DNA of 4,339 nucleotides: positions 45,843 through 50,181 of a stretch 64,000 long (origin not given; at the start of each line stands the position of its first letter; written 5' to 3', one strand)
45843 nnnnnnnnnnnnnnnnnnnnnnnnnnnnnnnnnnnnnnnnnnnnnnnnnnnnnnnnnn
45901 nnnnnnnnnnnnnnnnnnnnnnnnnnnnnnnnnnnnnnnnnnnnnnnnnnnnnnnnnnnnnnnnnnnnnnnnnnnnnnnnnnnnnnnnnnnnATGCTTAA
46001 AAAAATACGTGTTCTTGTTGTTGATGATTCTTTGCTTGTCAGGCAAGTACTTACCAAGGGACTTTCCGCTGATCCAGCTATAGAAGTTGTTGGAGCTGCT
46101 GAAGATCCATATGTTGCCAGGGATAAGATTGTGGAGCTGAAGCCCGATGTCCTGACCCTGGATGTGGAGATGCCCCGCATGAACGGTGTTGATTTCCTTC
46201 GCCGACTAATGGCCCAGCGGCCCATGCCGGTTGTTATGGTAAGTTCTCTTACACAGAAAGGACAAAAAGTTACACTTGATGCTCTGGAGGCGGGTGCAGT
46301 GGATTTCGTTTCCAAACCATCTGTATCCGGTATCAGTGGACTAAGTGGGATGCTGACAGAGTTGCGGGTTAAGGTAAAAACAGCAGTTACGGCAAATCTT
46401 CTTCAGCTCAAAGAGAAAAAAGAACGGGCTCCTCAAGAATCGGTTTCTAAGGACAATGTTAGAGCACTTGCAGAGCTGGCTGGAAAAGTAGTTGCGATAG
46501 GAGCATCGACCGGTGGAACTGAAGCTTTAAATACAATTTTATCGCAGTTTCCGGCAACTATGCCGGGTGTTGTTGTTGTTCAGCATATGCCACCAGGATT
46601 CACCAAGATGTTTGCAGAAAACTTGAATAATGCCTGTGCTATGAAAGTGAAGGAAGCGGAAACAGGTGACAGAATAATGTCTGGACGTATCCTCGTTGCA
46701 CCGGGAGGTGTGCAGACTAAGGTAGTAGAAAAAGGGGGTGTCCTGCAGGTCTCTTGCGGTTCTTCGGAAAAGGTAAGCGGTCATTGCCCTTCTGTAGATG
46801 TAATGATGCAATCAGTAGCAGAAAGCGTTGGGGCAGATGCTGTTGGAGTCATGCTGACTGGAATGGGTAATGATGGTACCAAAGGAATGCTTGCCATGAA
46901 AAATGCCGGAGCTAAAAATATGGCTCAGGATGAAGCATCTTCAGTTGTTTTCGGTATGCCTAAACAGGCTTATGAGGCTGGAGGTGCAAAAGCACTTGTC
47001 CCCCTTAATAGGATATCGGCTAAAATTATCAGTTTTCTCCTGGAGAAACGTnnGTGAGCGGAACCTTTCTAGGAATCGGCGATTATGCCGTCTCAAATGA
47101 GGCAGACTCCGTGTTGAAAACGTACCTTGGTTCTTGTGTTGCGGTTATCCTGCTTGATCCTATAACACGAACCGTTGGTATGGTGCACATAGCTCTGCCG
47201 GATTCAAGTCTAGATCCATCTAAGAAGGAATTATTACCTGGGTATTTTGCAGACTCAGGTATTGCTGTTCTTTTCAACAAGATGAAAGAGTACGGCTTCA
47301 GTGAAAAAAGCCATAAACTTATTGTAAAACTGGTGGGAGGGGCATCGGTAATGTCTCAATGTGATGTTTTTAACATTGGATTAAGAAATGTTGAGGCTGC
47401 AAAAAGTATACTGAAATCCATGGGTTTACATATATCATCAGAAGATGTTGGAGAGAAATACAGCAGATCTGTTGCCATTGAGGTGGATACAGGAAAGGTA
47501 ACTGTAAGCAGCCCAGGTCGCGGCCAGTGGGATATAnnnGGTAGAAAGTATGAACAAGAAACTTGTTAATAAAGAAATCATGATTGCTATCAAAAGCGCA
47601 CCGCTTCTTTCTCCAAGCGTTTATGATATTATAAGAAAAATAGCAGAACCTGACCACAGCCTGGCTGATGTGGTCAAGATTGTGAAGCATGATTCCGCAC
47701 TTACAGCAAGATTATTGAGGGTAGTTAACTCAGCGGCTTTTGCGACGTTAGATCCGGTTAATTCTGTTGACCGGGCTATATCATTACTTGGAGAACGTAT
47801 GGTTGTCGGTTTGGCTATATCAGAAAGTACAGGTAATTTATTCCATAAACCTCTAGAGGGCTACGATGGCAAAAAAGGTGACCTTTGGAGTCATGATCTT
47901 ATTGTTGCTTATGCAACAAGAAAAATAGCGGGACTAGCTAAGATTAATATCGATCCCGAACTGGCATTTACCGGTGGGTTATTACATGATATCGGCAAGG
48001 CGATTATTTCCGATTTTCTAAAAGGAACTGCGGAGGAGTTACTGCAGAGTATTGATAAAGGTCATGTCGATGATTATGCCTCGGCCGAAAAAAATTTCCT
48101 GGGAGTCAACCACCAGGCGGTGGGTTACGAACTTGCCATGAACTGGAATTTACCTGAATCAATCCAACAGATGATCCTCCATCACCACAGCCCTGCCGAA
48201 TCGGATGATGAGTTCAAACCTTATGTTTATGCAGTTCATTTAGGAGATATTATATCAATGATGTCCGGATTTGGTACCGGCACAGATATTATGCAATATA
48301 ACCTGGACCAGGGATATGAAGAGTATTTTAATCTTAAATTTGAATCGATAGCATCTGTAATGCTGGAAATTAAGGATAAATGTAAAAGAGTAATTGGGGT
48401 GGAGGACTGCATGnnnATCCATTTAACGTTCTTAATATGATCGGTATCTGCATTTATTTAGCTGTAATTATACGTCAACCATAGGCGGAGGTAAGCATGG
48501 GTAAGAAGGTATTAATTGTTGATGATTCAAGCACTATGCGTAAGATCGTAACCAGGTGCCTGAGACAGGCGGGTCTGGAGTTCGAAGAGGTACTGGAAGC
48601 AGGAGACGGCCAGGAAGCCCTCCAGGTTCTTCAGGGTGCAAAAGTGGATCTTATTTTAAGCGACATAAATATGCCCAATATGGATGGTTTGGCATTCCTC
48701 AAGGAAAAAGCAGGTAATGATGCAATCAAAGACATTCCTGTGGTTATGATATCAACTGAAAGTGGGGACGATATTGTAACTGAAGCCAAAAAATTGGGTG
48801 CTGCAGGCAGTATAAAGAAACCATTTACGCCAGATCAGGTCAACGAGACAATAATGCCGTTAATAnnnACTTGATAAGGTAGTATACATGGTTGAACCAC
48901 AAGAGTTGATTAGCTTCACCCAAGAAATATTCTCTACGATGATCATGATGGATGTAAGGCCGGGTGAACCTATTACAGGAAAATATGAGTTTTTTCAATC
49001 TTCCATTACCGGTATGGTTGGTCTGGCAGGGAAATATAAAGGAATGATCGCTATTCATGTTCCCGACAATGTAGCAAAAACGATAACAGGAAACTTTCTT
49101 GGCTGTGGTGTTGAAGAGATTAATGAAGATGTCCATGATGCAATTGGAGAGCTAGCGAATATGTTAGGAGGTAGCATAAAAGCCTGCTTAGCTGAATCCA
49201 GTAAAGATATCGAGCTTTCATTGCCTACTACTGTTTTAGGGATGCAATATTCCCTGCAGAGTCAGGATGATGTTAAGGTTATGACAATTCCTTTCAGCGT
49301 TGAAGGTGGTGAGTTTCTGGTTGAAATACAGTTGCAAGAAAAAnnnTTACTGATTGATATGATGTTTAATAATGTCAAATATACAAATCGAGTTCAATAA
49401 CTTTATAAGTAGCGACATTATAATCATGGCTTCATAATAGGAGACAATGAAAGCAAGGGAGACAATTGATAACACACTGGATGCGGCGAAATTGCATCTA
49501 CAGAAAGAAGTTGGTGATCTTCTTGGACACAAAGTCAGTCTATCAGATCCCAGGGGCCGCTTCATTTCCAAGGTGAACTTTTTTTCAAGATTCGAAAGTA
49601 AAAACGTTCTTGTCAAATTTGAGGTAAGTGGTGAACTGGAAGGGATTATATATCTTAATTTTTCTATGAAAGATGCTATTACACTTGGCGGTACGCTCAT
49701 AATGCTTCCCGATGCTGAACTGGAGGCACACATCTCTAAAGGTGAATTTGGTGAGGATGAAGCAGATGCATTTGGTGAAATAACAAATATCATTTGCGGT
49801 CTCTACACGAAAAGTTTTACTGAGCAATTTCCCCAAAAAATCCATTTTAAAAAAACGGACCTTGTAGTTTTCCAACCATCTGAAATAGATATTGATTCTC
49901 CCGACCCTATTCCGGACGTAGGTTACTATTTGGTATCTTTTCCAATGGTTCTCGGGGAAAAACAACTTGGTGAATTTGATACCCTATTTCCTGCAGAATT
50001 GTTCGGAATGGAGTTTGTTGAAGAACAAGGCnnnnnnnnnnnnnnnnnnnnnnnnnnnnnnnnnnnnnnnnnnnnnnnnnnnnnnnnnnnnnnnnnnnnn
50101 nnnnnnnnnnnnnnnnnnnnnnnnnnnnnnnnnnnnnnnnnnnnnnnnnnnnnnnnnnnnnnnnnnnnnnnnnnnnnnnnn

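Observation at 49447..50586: CheC-like domain fused through an acidic linker to a receiver domain lacking the phospho-acceptor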

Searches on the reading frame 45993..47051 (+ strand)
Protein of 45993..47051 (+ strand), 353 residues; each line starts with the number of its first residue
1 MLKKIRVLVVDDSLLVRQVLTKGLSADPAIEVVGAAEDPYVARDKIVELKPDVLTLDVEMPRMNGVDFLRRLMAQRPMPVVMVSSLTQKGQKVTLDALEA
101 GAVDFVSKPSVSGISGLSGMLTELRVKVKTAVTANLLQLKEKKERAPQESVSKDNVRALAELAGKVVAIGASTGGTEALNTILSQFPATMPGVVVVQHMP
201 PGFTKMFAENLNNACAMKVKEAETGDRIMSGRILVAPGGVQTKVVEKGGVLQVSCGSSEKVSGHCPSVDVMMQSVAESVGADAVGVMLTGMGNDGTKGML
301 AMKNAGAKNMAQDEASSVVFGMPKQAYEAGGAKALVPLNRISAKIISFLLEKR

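Call 6: search_protein_families(library=pfam, proteins=[window:45993-47051:+], max_evalue=0.001)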
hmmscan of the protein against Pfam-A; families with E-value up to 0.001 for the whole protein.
window:45993-47051:+ (353 aa): 2 families
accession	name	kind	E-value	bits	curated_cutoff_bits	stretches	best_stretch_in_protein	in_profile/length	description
PF01339.22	CheB_methylest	-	8.4e-63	211.7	24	1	167-345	1-174/174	CheB methylesterase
PF00072.30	Response_reg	-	1.1e-21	77.5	30.2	1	7-110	1-101/111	Response regulator receiver domain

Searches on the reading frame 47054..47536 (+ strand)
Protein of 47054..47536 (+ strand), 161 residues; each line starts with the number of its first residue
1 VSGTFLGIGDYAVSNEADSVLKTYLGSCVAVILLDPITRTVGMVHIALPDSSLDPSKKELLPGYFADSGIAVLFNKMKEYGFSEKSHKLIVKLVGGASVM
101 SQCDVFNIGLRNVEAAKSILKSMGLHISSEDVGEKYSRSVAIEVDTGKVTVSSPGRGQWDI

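Call 6: search_protein_families(library=pfam, proteins=[window:47054-47536:+], max_evalue=0.001)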
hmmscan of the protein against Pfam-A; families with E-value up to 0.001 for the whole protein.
window:47054-47536:+ (161 aa): 1 family
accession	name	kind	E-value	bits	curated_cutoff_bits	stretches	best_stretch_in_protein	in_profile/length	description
PF03975.18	CheD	-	7.9e-27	94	25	1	48-152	2-107/108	CheD chemotactic sensory transduction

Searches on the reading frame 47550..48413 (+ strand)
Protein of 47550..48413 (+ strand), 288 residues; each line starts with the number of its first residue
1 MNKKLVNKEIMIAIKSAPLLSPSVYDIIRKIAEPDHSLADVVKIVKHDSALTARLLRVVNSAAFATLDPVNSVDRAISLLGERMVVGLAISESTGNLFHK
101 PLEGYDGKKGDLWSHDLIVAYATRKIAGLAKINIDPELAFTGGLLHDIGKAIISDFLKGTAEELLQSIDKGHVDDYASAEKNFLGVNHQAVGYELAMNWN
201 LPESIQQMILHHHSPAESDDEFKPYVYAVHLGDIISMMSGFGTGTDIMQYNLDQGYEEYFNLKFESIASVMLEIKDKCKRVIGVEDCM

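Call 6: search_protein_families(library=pfam, proteins=[window:47550-48413:+], max_evalue=0.001)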
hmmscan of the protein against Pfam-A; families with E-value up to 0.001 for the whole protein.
window:47550-48413:+ (288 aa): 2 families
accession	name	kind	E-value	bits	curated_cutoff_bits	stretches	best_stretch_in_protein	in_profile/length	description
PF08668.18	HDOD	-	6.9e-48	163.2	22.9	1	18-215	2-196/196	HDOD domain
PF01966.28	HD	-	3.4e-12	47.1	22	1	113-237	2-115/116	HD domain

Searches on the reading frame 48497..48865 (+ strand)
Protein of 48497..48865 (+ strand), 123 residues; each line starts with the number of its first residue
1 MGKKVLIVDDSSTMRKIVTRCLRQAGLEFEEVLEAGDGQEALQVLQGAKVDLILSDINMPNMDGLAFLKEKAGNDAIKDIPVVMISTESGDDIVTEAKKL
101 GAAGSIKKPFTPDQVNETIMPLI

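Call 6: search_protein_families(library=pfam, proteins=[window:48497-48865:+], max_evalue=0.001)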
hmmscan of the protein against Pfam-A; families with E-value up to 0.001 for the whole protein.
window:48497-48865:+ (123 aa): 1 family
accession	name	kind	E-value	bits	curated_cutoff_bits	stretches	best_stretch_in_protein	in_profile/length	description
PF00072.30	Response_reg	-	4e-27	95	30.2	1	5-119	1-110/111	Response regulator receiver domain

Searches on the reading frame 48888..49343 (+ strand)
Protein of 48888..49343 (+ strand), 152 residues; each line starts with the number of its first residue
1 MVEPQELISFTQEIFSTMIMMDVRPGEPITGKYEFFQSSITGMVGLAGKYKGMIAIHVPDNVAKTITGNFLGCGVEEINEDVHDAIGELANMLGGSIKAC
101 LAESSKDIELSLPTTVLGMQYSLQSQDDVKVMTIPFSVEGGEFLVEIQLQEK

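Call 6: search_protein_families(library=pfam, proteins=[window:48888-49343:+], max_evalue=0.001)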
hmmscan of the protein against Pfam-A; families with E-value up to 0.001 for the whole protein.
window:48888-49343:+ (152 aa): 2 families
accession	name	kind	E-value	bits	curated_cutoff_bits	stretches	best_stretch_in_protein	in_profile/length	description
PF13690.11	CheX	-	6.8e-24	84.2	27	1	40-137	1-94/94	Chemotaxis phosphatase CheX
PF04509.17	CheC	-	0.00091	19.6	22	0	84-116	4-37/38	CheC-like family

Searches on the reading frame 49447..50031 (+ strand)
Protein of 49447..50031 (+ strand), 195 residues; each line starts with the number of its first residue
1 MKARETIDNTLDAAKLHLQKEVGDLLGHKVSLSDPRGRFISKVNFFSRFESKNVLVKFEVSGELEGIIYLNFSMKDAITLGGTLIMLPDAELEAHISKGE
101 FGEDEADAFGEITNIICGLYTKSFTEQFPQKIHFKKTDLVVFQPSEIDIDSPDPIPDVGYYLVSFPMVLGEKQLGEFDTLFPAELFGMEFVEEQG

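Call 63: search_solved_structures(query=A3, max_evalue=1, show_alignments=4)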
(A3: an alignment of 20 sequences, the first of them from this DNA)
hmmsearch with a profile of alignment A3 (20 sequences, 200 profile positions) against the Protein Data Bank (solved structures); distinct sequences matched with E-value up to 1: 4.
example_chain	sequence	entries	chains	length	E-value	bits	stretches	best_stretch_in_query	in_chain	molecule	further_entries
4hyn_A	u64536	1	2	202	2.1e-05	27.3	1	4-187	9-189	CheC, inhibitor of MCP methylation / FliN fusion protein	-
2f9z_A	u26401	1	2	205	0.00076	22.2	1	6-72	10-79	chemotaxis protein CheC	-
1xkr_A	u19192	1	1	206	0.00076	22.2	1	6-72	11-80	chemotaxis protein CheC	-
2g6b_A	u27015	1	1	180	0.46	13.1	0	58-85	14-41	Ras-related protein Rab-26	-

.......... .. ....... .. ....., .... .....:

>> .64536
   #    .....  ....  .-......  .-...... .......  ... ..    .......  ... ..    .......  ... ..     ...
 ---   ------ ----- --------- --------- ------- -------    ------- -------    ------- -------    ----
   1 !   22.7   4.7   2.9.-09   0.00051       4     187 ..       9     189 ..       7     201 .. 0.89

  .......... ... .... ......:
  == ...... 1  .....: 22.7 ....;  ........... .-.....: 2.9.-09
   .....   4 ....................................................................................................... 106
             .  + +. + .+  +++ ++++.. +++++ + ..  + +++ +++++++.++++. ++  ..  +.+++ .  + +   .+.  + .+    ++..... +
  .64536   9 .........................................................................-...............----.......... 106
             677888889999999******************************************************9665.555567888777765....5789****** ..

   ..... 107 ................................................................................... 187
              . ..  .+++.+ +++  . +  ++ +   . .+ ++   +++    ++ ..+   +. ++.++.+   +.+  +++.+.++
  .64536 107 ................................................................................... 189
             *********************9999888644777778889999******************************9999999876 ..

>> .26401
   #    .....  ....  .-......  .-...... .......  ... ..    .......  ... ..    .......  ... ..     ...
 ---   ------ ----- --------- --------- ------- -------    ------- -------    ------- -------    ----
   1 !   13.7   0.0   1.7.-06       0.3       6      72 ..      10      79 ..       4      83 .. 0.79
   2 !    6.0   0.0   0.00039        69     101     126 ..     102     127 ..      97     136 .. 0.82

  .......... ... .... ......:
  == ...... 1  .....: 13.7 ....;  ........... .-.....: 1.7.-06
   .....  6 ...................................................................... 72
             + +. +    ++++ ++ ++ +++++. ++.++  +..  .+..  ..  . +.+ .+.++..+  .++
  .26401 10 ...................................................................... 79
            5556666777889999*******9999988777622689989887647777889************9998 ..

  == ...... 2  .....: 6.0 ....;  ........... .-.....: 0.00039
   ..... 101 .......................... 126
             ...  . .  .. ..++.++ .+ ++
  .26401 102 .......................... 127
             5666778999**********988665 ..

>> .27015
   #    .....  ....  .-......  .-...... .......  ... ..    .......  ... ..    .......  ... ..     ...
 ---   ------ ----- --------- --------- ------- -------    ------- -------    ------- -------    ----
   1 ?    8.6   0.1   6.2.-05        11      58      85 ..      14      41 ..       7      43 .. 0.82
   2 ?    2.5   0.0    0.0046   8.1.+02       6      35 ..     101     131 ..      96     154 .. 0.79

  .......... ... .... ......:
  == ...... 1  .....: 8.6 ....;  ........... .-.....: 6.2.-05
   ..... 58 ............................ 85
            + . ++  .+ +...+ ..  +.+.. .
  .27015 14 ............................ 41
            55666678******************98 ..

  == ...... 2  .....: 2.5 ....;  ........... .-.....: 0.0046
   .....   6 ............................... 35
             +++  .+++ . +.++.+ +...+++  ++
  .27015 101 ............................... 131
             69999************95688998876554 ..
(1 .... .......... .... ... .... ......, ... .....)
